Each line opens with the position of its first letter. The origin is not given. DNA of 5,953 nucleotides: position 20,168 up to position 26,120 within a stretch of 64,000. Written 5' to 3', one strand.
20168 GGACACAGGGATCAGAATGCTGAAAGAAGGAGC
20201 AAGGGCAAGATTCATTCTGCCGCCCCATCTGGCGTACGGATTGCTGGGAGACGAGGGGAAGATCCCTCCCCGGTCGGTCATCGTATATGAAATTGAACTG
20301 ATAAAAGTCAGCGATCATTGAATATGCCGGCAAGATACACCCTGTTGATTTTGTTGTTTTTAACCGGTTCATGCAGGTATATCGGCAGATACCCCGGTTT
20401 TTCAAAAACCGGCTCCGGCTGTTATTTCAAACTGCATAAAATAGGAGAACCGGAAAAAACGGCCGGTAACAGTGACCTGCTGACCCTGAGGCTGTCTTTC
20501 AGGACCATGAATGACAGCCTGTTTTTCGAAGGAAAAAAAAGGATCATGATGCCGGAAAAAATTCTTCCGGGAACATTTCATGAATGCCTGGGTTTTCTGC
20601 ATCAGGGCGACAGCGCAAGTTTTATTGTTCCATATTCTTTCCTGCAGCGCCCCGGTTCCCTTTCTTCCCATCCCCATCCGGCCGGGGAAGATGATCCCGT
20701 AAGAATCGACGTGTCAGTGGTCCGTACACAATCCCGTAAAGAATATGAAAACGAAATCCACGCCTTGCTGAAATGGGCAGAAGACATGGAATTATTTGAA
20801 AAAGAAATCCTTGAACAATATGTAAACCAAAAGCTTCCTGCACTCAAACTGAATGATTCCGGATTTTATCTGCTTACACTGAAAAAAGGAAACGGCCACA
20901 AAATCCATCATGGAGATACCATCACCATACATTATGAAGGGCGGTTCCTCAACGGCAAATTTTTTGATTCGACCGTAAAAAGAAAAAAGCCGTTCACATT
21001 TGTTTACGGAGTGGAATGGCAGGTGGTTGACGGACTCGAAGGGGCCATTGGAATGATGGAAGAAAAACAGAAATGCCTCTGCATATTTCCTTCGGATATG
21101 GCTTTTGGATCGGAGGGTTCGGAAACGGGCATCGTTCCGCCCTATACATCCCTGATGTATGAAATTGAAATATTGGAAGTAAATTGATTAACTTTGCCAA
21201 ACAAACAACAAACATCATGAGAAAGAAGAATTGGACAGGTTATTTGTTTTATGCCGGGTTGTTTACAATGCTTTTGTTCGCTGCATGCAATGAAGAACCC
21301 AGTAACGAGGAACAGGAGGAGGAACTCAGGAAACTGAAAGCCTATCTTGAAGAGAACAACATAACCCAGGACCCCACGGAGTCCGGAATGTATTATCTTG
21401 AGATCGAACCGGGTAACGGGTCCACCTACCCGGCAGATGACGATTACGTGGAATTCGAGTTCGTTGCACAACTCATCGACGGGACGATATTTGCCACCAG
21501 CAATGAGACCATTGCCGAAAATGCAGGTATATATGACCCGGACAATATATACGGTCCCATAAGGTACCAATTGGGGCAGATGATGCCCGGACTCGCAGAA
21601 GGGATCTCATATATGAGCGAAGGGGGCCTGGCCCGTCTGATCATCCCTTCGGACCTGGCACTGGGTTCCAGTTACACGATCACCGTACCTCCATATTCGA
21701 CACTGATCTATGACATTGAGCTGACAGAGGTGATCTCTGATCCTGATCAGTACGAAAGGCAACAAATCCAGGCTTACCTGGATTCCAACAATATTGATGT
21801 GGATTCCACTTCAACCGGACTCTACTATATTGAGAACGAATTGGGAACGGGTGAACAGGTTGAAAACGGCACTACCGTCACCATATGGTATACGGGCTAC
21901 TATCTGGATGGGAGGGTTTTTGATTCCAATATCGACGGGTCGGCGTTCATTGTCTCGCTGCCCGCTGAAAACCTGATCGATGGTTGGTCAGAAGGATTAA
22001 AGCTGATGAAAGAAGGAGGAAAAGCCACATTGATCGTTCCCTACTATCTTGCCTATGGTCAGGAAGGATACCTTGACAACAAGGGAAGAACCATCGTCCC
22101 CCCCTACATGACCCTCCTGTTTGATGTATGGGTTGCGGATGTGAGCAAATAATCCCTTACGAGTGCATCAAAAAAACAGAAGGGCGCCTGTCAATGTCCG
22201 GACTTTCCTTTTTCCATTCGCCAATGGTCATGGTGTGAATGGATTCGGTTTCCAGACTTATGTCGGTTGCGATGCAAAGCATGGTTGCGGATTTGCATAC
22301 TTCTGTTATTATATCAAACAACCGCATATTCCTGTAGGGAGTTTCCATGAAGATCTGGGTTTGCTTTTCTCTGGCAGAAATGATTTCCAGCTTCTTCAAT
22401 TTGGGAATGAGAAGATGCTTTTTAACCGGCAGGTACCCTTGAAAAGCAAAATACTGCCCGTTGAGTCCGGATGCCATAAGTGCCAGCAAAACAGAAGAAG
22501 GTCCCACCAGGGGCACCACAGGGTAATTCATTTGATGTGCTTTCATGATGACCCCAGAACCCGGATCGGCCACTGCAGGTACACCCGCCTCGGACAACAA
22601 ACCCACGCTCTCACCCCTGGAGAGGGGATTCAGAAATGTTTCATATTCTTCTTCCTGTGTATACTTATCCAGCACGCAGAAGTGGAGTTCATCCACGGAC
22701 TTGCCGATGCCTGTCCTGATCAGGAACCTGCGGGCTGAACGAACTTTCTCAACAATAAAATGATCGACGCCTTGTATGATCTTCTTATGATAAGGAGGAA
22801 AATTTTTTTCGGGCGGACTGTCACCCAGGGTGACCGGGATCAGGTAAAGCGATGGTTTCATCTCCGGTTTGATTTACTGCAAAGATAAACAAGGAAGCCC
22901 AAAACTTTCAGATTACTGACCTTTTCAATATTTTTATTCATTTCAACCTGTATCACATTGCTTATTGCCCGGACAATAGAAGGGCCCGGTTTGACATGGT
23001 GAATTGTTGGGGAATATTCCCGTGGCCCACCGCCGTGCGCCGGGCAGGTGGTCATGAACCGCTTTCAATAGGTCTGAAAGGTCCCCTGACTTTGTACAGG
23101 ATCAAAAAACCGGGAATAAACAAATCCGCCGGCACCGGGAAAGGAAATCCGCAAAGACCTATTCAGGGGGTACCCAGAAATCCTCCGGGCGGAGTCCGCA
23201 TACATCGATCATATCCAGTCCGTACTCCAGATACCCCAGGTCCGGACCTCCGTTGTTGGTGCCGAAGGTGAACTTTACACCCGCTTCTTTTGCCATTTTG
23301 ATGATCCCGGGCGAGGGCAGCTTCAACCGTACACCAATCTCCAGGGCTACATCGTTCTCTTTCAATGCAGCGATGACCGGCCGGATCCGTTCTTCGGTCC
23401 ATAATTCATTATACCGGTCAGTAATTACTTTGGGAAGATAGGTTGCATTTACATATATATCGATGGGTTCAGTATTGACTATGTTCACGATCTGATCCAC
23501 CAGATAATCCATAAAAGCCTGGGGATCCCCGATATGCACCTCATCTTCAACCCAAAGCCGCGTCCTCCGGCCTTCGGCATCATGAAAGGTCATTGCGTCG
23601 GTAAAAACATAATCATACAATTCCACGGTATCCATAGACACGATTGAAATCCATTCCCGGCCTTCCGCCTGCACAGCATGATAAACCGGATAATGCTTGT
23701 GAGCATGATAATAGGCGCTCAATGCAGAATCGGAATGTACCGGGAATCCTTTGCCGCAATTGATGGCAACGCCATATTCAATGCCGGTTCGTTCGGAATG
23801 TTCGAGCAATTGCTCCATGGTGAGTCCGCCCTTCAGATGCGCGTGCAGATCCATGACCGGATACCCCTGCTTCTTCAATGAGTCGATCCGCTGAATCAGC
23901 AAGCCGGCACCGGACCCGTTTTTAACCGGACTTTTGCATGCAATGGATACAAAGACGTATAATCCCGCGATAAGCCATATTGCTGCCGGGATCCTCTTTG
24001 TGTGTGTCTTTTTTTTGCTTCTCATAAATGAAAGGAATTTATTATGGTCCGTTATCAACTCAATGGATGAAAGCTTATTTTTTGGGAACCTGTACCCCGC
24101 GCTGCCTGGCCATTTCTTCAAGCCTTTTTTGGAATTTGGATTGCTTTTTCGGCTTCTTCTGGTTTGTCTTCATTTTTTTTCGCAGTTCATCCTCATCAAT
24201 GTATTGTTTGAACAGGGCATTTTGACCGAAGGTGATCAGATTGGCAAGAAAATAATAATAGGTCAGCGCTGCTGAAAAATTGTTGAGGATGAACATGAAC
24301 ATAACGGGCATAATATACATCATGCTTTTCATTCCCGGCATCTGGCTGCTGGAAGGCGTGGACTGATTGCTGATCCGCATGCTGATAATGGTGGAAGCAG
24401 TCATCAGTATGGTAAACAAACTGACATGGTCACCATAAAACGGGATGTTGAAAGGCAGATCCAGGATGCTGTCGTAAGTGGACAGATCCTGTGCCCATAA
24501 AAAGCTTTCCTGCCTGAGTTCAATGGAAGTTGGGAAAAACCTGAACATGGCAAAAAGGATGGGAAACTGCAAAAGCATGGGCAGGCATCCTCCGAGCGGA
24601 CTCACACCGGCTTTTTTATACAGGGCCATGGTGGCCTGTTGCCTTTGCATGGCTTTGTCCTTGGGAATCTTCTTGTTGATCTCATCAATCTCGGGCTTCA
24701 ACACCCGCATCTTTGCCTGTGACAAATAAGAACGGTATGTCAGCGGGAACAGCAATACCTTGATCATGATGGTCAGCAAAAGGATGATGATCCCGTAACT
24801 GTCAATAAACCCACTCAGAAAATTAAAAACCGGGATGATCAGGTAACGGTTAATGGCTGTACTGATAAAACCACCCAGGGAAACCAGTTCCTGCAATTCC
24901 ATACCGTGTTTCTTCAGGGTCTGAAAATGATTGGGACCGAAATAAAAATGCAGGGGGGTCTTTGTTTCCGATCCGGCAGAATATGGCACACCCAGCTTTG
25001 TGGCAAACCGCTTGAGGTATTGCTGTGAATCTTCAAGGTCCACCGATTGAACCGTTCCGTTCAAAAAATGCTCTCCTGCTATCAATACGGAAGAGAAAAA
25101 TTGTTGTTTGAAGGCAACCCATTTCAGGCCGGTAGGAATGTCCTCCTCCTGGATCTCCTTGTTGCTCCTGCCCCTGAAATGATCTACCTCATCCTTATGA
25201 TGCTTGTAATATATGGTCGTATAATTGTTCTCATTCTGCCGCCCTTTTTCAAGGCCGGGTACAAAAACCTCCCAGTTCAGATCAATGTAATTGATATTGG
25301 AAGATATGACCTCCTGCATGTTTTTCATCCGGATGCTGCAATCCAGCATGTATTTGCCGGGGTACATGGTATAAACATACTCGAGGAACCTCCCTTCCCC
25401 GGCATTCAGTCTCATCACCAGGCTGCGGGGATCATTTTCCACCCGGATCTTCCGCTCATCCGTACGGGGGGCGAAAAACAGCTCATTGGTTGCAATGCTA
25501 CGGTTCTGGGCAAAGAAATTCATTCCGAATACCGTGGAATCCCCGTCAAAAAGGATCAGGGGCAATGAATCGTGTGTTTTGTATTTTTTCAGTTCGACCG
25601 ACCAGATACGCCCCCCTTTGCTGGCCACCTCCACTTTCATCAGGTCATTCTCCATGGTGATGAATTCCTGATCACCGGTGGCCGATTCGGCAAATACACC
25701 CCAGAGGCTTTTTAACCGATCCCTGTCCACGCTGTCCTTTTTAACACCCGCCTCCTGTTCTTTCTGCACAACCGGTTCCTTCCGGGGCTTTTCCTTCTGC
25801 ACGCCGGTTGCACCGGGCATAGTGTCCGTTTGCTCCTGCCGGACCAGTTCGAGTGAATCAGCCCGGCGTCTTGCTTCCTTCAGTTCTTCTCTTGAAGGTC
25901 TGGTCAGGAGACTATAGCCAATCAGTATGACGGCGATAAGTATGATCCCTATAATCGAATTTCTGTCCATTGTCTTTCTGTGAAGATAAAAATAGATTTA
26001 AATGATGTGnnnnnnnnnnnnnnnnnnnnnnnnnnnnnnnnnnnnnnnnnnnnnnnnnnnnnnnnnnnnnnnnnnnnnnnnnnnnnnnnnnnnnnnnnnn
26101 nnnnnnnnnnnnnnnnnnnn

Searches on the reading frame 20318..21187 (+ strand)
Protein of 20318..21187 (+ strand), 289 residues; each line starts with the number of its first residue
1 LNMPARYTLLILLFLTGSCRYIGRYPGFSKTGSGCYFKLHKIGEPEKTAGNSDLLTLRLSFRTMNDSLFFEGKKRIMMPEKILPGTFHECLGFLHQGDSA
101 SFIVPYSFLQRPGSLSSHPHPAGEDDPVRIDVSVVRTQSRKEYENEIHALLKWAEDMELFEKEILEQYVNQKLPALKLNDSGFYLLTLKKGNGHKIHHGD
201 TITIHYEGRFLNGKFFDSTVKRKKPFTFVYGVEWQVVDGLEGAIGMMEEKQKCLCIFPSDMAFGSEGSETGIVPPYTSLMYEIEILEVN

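Call 9: search_protein_families(library=pfam, max_evalue=0.00001, proteins=[window:20318-21187:+])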
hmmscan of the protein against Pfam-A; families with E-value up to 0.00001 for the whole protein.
window:20318-21187:+ (289 aa): 1 family
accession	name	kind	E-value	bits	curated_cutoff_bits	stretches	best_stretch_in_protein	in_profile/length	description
PF00254.34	FKBP_C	-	8.3e-20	71.4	21.1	1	195-286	4-94/94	FKBP-type peptidyl-prolyl cis-trans isomerase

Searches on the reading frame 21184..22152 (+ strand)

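Call 9: search_protein_families(library=pfam, max_evalue=0.00001, proteins=[window:21184-22152:+])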
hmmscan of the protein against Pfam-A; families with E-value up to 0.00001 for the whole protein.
window:21184-22152:+ (322 aa): 1 family
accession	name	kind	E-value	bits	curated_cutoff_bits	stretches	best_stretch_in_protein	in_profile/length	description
PF00254.34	FKBP_C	-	2.5e-35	121.1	21.1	2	224-315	3-91/94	FKBP-type peptidyl-prolyl cis-trans isomerase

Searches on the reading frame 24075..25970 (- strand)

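Call 9: search_protein_families(library=pfam, max_evalue=0.00001, proteins=[window:24075-25970:-])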
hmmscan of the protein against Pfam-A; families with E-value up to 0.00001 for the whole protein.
window:24075-25970:- (631 aa): 2 families
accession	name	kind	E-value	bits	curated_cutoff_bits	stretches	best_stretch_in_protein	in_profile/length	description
PF02096.25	60KD_IMP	-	1.1e-53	182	35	1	392-588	1-162/163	60Kd inner membrane protein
PF14849.12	YidC_periplas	-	1.5e-28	100.9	24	1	104-377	2-280/283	YidC periplasmic domain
